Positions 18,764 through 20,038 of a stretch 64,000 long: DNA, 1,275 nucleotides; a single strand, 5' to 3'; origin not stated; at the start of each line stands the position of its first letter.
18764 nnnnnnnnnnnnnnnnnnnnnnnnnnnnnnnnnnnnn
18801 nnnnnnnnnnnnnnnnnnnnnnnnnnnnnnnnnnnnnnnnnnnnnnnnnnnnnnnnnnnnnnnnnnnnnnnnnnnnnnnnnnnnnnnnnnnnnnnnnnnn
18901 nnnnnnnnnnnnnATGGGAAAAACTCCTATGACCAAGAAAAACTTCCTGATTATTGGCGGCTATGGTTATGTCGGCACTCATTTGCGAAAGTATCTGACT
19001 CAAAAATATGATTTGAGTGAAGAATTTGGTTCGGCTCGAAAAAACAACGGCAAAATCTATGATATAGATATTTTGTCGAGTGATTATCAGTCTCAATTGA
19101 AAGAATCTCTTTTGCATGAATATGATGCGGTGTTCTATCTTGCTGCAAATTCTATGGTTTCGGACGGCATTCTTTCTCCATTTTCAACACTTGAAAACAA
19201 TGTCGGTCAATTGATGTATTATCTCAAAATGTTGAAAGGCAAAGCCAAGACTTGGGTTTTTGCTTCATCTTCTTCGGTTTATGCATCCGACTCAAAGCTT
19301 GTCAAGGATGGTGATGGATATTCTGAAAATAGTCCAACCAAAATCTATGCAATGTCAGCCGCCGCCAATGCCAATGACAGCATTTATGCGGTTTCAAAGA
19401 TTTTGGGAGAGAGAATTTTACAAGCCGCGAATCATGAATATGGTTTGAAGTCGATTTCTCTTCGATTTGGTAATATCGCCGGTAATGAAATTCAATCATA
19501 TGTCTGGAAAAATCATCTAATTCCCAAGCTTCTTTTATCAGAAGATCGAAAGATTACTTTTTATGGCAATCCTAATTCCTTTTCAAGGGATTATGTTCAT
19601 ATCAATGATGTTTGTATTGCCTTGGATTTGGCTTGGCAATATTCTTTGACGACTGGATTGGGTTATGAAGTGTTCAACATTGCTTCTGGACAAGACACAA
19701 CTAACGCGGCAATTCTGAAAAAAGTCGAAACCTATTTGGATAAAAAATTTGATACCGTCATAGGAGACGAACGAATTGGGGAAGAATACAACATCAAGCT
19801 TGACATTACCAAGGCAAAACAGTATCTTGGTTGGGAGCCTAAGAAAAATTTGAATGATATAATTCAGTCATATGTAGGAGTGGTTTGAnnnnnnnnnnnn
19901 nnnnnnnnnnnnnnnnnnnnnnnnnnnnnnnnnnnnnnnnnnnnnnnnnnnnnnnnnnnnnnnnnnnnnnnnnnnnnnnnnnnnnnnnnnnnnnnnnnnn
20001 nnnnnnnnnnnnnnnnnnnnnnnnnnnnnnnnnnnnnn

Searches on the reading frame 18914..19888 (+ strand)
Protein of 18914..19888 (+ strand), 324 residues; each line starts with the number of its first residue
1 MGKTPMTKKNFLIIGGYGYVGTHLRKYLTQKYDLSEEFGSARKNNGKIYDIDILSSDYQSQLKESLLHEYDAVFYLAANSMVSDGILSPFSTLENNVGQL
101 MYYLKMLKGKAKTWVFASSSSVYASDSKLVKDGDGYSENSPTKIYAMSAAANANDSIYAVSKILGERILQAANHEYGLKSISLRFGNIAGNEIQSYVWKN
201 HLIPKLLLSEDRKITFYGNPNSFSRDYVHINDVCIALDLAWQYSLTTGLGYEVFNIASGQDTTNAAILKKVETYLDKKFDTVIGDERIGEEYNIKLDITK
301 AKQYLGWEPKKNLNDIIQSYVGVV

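Call 57: search_protein_families(library=pfam, proteins=[window:18914-19888:+], max_evalue=0.001)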
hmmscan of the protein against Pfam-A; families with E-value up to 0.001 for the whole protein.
window:18914-19888:+ (324 aa): 3 families
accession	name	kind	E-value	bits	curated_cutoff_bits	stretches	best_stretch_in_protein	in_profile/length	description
PF01370.27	Epimerase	-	2.1e-27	96.5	20.9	1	12-257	2-240/240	NAD dependent epimerase/dehydratase family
PF16363.11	GDP_Man_Dehyd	-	6.7e-22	78.8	27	1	12-318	1-330/332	GDP-mannose 4,6 dehydratase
PF07993.18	NAD_binding_4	-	6.2e-05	22.7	20.1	1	65-208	84-227/258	Male sterility protein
